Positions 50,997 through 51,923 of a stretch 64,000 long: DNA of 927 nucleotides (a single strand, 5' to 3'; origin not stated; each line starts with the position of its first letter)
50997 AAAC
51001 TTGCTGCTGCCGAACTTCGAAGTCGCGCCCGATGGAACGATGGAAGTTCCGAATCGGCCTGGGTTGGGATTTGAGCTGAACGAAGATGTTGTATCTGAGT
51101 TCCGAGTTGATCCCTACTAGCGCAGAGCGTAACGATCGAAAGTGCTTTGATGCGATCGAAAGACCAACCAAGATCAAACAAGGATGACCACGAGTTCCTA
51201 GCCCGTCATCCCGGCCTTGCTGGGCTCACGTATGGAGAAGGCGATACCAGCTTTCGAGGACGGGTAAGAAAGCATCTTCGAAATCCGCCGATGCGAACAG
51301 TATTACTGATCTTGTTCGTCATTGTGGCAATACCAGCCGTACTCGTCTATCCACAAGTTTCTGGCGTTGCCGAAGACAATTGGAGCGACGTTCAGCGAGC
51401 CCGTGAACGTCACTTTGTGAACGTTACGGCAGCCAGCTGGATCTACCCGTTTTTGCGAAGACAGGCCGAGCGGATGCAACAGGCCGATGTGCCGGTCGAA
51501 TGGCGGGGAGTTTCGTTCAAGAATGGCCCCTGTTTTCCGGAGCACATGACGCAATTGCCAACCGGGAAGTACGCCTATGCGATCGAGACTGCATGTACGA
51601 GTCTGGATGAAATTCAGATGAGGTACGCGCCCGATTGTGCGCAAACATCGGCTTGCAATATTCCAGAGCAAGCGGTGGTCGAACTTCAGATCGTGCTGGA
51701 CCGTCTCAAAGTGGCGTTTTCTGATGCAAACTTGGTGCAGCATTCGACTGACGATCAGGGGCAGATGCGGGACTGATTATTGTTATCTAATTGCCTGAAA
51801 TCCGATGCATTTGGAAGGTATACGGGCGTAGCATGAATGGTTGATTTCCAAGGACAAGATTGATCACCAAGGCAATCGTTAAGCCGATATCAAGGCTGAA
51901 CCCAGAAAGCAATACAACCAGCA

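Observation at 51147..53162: Three tandem, diverged paralogues of an unrecognised single-pass membrane protein with an invariant Cys4 ectodomain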

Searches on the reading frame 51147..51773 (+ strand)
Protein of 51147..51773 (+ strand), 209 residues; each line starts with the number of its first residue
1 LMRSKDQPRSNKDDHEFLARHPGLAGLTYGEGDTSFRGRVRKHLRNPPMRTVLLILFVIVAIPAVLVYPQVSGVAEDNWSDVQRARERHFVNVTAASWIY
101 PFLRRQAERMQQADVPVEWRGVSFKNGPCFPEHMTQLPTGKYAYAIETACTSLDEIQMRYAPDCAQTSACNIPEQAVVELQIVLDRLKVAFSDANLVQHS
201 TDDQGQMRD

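Call 4: search_protein_families(library=pfam, proteins=[window:51147-51773:+], max_evalue=1)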
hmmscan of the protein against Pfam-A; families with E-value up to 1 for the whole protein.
window:51147-51773:+ (209 aa): 0 families

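Call 5: search_protein_families(library=ncbifam, proteins=[window:51147-51773:+], max_evalue=1)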
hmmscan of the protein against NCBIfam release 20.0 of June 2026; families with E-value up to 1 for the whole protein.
window:51147-51773:+ (209 aa): 0 families

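Call 6: find_homologous_proteins(query=A1, max_evalue=0.001)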
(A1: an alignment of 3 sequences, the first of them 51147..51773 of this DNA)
Query A1 (3 sequences) (209 aa, profile of the alignment): 97 proteins with E <= 0.001 among 3650 candidates.
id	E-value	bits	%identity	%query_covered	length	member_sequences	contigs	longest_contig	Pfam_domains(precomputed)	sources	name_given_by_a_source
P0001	6.1e-91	321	37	80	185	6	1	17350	-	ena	-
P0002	9.6e-88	311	32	77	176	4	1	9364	-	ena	-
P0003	2.9e-82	293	99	100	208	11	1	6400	-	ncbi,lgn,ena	-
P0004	7.8e-79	282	38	80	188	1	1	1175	-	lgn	-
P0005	1.7e-78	280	35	82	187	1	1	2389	-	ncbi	-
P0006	6.1e-78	279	36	82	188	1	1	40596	-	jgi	jgi:hypothetical protein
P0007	1.7e-77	277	36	77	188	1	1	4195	-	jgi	jgi:hypothetical protein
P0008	6.6e-76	272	34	81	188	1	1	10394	-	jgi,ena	-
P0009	1.0e-75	271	35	80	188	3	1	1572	-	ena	-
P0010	1.5e-75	271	33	83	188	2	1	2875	-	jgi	-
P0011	1.8e-75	271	35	85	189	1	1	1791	-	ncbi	-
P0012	4.4e-75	269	35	80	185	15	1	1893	-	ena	-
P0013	9.7e-75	268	37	87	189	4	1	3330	-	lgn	-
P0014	1.1e-74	268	39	80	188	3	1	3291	-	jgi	jgi:hypothetical protein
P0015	1.8e-74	267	39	81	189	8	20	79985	-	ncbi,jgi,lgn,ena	jgi:hypothetical protein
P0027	1.8e-70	254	71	100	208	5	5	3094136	-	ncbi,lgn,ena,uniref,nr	ncbi:hypothetical protein [Candidatus Lucifugimonas marina]|uniref:Uncharacterized protein n=1 Tax=C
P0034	3.3e-69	250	35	80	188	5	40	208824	-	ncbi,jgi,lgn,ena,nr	ncbi:MAG: hypothetical protein HOE43_10535 [Chloroflexi bacterium]|jgi:hypothetical protein|nr:hypot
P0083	1.4e-48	183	39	78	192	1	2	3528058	-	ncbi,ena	-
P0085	1.5e-45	173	29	81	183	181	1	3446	-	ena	-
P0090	2.2e-38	150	34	78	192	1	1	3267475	-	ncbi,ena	-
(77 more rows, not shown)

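Call 9: find_encoding_contigs(protein=P0027, flank=8000, max_places=3)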
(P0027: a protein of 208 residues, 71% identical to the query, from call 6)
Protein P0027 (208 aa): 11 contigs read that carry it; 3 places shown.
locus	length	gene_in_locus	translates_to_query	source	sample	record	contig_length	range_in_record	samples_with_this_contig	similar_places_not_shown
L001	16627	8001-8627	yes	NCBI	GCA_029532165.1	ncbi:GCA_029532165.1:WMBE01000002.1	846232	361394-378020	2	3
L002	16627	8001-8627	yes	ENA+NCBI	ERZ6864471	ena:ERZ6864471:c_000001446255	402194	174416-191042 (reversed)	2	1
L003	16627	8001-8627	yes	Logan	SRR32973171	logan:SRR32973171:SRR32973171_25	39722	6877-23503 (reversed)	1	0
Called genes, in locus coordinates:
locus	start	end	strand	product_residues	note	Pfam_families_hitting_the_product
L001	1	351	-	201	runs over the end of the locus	PF00510:COX3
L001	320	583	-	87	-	PF03626:COX4_pro (weak)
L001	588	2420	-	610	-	PF00115:COX1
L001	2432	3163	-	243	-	PF00116:COX2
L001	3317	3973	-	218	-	PF00989:PAS, PF08448:PAS_4, PF13188:PAS_8 (faint), PF13426:PAS_9, PF00196:GerE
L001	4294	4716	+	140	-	PF13442:Cytochrome_CBB3 (weak), PF00034:Cytochrom_C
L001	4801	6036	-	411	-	PF00291:PALP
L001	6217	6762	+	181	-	PF00383:dCMP_cyt_deam_1, PF14437:MafB19-deam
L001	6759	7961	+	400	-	PF02746:MR_MLE_N, PF13378:MR_MLE_C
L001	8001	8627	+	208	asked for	-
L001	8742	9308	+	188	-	-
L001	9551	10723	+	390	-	PF00413:Peptidase_M10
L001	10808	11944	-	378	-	PF01370:Epimerase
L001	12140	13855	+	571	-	PF01019:G_glu_transpept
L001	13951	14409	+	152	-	PF13545:HTH_Crp_2 (faint), PF22381:Staph_reg_Sar_Rot (weak), PF01978:TrmB (faint), PF01047:MarR, PF12802:MarR_2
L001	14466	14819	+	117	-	-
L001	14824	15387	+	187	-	PF02525:Flavodoxin_2, PF03358:FMN_red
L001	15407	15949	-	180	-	-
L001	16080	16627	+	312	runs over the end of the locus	PF00248:Aldo_ket_red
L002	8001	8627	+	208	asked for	-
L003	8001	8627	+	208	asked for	-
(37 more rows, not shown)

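Call 10: find_encoding_contigs(protein=P0083, flank=8000, max_places=2)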
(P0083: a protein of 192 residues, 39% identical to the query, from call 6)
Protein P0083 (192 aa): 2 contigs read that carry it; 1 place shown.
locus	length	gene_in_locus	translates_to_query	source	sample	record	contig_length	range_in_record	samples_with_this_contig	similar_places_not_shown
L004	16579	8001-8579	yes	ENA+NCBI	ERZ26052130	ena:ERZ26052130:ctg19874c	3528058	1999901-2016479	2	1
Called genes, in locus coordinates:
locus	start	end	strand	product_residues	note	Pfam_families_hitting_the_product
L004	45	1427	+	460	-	PF00202:Aminotran_3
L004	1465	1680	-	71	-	-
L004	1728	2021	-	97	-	-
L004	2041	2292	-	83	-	-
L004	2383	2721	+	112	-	PF01381:HTH_3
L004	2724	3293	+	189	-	PF06114:Peptidase_M78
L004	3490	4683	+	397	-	PF07690:MFS_1, PF12832:MFS_1_like (faint), PF13347:MFS_2 (faint), PF07690:MFS_1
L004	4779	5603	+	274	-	-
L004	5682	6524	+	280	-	PF04909:Amidohydro_2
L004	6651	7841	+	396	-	PF02746:MR_MLE_N, PF13378:MR_MLE_C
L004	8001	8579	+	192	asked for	-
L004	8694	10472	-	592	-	PF01019:G_glu_transpept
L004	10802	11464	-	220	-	PF00440:TetR_N (weak), PF02909:TetR_C_1 (weak)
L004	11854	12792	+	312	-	PF00248:Aldo_ket_red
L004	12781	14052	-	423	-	PF07690:MFS_1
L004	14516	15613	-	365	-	PF02615:Ldh_2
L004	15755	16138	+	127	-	PF01022:HTH_5, PF01047:MarR (weak), PF12802:MarR_2, PF12840:HTH_20, PF13412:HTH_24 (weak)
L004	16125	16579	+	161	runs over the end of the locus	PF08327:AHSA1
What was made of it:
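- COX proximity is part of general synteny, and no COX gene lies within 8 kb of the family in L004 (call 10).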

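Call 11: find_encoding_contigs(protein=P0090, flank=8000, max_places=2)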
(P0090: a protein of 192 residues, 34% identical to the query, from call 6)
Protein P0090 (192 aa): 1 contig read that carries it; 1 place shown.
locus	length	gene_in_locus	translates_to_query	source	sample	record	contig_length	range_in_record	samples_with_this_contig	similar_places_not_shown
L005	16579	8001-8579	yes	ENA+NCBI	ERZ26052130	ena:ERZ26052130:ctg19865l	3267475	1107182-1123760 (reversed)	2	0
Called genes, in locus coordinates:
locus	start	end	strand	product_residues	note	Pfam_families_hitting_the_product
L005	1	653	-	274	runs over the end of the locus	PF02129:Peptidase_S15 (faint), PF12146:Hydrolase_4, PF00561:Abhydrolase_1 (weak), PF12697:Abhydrolase_6, PF20408:Abhydrolase_11 (faint), PF12146:Hydrolase_4 (weak)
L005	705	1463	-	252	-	PF01569:PAP2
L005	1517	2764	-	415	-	PF02515:CoA_transf_3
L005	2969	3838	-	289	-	PF00582:Usp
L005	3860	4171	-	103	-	-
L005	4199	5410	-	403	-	PF00291:PALP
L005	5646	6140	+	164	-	PF00383:dCMP_cyt_deam_1, PF14437:MafB19-deam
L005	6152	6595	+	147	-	PF04343:DUF488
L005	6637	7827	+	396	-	PF02746:MR_MLE_N, PF13378:MR_MLE_C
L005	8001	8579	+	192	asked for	-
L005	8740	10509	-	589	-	PF01019:G_glu_transpept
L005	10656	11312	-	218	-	PF00440:TetR_N (weak), PF02909:TetR_C_1 (weak)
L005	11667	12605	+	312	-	PF00248:Aldo_ket_red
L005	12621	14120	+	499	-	PF00370:FGGY_N, PF02782:FGGY_C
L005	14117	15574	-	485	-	PF00884:Sulfatase, PF16347:SGSH_C (weak)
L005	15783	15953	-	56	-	PF00708:Acylphosphatase (weak)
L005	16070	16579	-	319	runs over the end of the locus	PF09678:Caa3_CtaG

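Call 20: find_encoding_contigs(protein=P0002, flank=6000, max_places=3)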
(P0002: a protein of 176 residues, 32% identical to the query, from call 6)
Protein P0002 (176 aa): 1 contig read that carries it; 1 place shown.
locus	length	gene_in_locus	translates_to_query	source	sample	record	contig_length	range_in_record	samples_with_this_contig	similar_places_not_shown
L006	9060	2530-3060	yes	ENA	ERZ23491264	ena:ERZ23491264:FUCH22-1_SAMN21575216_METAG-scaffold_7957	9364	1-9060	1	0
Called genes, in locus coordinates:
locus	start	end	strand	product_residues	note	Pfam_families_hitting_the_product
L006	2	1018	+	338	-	?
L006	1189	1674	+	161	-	-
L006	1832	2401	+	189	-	-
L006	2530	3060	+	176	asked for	-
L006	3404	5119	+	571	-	PF01019:G_glu_transpept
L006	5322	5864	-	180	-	-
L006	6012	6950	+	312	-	PF00248:Aldo_ket_red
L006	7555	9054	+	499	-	PF00370:FGGY_N, PF02782:FGGY_C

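Call 21: find_encoding_contigs(protein=P0034, flank=6000, max_places=4)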
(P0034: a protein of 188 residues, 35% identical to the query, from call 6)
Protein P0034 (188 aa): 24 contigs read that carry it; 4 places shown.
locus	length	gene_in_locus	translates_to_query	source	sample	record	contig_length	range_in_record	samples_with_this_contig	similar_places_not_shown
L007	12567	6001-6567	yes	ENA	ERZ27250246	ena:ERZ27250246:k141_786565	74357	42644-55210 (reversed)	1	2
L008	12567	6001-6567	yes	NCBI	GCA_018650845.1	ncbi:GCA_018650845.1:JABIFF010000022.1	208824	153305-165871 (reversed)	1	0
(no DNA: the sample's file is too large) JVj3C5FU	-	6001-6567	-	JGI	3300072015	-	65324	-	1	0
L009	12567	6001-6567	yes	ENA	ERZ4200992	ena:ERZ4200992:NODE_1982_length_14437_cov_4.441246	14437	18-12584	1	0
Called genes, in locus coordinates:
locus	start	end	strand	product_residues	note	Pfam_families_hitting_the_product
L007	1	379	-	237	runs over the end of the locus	PF00116:COX2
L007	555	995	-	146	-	PF00196:GerE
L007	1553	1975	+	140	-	PF13442:Cytochrome_CBB3 (weak), PF00034:Cytochrom_C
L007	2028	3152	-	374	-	PF00291:PALP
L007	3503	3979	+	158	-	PF00383:dCMP_cyt_deam_1, PF14437:MafB19-deam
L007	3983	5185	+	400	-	PF02746:MR_MLE_N, PF13378:MR_MLE_C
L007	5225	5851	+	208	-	-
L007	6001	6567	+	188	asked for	-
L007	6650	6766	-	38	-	-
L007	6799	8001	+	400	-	PF00413:Peptidase_M10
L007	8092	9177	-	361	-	PF01370:Epimerase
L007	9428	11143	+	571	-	PF01019:G_glu_transpept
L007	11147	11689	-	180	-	-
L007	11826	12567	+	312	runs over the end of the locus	PF00248:Aldo_ket_red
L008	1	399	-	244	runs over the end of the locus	PF00116:COX2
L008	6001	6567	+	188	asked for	-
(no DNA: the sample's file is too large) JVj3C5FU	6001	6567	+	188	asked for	-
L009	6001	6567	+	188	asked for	-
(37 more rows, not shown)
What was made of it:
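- A COX1-4 operon lies 5-8 kb upstream in the window and in L001/L007, and a Caa3_CtaG gene lies near the family in L005 (calls 9, 11, 21).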

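Call 22: find_encoding_contigs(protein=P0085, flank=6000, max_places=3)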
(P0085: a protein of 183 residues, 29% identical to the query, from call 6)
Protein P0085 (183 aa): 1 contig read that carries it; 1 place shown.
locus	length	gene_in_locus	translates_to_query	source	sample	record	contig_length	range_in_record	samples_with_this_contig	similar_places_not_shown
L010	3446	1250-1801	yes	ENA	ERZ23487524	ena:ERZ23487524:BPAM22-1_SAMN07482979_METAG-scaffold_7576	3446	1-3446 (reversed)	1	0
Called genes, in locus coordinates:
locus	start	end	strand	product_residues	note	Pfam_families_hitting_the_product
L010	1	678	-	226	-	?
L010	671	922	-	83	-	-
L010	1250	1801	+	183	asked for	-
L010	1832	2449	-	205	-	PF07978:NIPSNAP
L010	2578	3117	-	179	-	PF20650:DUF6810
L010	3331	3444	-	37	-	?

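Call 46: search_protein_families(library=pfam, proteins=[L010:1-678:-, L010:671-922:-], max_evalue=0.01)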
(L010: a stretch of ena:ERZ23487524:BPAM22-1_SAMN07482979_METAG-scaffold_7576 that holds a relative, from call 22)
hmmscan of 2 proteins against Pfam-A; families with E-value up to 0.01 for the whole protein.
L010:1-678:- (226 aa): 1 family
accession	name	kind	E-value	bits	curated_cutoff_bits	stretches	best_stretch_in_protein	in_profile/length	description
PF05721.19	PhyH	-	3.2e-14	54.2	22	1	63-193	64-211/213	Phytanoyl-CoA dioxygenase (PhyH)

L010:671-922:- (83 aa): 0 families

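Call 68: search_protein_families(library=phrogs, proteins=[window:51150-51773:+], max_evalue=0.1)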
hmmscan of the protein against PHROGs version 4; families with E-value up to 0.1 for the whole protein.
window:51150-51773:+ (208 aa): 0 families
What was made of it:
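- On Phage or anti-phage defence protein families: PHROGs gives none (call 68).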

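Call 69: search_protein_families(library=padloc, proteins=[window:51150-51773:+], max_evalue=0.1)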
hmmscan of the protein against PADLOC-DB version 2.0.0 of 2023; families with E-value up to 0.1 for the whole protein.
window:51150-51773:+ (208 aa): 1 family
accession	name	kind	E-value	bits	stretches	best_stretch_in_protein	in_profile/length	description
PDLC04192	HEC-01B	-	0.029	12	1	13-92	3-85/182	-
